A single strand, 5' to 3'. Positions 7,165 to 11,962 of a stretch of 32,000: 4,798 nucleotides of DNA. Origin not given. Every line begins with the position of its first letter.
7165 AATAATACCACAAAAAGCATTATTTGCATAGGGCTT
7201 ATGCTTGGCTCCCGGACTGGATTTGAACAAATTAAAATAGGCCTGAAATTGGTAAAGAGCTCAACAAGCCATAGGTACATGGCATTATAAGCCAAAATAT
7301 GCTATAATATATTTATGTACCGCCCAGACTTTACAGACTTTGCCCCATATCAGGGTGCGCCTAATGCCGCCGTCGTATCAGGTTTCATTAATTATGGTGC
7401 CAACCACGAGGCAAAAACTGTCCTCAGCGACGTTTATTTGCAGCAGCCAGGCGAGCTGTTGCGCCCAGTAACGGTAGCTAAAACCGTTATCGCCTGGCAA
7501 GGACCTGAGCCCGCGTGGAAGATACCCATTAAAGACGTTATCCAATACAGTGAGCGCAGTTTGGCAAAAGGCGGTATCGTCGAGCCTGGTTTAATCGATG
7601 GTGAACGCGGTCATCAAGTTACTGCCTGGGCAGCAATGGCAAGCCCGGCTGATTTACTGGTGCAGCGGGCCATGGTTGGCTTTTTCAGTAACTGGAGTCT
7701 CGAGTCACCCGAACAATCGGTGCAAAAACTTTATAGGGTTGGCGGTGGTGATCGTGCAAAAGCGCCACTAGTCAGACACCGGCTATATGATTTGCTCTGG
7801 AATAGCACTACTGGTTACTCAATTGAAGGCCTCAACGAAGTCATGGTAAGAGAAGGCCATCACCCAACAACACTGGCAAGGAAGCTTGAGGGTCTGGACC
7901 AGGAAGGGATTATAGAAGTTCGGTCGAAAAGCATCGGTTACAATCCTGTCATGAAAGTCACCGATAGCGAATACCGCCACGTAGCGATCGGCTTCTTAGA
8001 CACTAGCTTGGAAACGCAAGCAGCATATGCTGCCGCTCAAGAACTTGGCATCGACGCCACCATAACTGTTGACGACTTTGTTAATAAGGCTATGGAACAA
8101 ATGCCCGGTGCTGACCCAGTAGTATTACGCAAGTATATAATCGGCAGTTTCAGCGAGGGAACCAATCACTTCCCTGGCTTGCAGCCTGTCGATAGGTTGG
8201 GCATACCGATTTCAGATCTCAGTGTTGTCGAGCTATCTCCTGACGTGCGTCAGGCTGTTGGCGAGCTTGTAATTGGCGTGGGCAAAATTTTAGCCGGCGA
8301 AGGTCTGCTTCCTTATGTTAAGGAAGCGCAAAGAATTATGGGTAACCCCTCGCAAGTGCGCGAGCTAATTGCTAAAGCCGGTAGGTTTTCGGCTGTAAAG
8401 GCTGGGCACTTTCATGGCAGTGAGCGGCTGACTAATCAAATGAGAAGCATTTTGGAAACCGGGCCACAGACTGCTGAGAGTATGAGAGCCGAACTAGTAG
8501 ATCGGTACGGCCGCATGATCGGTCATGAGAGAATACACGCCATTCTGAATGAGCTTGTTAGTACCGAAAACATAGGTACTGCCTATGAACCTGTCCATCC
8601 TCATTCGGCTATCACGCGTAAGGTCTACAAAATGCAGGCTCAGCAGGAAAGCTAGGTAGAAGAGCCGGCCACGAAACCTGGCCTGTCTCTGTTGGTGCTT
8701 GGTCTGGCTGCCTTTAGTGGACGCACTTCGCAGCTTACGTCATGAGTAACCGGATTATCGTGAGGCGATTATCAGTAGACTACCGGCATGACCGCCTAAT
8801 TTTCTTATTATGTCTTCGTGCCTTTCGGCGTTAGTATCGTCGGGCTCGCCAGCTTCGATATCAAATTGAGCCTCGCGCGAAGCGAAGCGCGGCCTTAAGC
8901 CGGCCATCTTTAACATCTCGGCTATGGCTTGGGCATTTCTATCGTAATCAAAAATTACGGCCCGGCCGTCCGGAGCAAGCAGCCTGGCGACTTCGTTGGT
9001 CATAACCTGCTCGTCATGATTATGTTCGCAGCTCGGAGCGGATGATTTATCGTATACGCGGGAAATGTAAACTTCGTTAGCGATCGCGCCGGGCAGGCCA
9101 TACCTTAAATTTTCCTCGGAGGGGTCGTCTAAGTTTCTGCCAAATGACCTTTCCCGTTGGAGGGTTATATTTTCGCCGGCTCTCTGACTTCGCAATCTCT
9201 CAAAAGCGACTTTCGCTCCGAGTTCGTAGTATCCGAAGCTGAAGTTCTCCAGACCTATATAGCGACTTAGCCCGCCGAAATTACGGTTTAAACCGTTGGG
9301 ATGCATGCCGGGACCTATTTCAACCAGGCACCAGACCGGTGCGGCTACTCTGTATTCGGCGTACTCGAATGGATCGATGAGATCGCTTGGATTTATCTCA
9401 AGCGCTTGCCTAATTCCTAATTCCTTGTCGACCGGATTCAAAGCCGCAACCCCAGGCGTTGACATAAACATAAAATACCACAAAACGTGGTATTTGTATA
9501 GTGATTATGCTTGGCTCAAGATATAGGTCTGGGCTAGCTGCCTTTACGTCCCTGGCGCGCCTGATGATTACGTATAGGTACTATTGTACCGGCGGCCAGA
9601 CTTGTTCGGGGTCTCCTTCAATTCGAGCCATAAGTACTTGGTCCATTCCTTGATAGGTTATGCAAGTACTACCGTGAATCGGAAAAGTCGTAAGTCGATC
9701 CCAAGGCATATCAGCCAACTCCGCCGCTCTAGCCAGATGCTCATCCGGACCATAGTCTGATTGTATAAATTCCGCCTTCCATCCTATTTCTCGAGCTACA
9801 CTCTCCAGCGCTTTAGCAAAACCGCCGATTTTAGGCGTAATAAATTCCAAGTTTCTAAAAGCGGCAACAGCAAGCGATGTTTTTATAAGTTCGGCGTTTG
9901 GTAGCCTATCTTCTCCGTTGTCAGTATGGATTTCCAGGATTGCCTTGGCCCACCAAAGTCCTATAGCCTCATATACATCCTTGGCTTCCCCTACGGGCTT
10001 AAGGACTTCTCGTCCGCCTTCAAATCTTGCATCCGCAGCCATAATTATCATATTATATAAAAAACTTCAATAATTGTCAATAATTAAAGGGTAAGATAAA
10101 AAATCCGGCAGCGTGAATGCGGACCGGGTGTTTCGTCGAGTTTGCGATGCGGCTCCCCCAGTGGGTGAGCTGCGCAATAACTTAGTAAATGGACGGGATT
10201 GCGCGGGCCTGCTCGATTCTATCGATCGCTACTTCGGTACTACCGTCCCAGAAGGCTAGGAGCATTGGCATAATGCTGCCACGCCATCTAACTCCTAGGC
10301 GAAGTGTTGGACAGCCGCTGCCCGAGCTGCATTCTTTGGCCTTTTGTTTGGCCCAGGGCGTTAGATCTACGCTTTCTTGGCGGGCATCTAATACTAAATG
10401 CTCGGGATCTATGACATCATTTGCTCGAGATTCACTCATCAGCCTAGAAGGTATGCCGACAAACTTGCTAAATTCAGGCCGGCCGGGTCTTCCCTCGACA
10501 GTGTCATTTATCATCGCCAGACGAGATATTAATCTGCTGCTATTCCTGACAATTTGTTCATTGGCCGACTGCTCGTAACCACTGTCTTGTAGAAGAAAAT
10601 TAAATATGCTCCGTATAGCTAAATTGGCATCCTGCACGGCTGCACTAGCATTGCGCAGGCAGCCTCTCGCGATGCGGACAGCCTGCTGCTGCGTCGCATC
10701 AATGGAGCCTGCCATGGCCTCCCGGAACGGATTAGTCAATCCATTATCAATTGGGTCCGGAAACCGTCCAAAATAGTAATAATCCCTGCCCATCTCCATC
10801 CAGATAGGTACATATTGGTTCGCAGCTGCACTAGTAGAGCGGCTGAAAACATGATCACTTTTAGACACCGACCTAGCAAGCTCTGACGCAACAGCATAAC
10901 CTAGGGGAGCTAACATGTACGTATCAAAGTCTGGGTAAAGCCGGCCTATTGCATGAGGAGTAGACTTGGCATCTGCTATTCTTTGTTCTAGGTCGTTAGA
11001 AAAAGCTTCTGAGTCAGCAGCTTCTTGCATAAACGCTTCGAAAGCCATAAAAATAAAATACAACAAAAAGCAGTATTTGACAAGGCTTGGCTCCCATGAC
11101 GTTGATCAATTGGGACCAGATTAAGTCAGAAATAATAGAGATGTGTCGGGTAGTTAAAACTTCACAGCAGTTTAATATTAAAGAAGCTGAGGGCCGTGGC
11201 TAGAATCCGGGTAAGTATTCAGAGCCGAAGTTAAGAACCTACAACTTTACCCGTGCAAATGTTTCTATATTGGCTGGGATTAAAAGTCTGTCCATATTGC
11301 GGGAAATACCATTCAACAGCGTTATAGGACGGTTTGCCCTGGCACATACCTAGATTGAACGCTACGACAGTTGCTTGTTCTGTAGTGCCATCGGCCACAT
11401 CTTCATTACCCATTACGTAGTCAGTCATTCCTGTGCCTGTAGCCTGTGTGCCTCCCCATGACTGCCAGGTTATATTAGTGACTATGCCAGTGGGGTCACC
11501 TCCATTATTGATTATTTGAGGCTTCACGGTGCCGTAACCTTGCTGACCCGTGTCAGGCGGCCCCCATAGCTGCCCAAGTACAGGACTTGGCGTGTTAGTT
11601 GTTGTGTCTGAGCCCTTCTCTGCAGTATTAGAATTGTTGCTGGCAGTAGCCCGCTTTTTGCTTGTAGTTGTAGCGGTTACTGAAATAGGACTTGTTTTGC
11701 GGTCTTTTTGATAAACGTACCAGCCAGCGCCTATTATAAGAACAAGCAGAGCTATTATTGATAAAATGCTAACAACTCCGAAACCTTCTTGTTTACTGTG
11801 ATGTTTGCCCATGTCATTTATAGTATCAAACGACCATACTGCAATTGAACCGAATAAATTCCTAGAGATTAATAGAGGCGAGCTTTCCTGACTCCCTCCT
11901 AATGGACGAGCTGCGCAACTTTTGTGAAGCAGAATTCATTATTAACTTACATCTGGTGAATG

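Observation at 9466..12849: Near-identical leaderless promoter modules with a covarying 9-bp inverted repeat across the -35/-10 spacer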

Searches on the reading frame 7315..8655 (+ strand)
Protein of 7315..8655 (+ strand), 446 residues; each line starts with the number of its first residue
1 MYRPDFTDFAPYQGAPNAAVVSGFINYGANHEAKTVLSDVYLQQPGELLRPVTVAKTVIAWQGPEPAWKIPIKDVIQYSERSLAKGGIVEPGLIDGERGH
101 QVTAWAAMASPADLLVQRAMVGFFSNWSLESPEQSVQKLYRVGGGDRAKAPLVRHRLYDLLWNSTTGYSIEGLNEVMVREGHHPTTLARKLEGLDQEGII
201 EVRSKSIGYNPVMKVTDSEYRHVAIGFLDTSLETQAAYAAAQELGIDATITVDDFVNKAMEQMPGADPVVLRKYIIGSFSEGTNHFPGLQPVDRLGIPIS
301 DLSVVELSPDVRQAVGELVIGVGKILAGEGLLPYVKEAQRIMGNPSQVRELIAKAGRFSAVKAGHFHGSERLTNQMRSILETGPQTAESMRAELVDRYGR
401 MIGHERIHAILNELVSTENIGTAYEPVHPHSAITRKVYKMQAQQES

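Call 12: search_protein_families(library=pfam, proteins=[window:7315-8655:+], max_evalue=0.01)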
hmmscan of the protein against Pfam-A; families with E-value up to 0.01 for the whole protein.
window:7315-8655:+ (446 aa): 0 families

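Call 63: search_protein_families(library=pfam, proteins=[window:7315-8655:+], max_evalue=0.01)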
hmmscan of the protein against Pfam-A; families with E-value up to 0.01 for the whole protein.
window:7315-8655:+ (446 aa): 0 families
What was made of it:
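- Tried and rejected: No Pfam hit (calls 12, 63), so this stays unresolved.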

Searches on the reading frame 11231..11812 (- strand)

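Call 12: search_protein_families(library=pfam, proteins=[window:11231-11812:-], max_evalue=0.01)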
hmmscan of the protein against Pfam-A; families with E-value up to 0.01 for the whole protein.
window:11231-11812:- (193 aa): 1 family
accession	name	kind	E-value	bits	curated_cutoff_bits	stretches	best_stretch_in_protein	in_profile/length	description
PF21827.1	New_glue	-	0.00012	22.2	31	1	21-77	6-65/94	New glue protein family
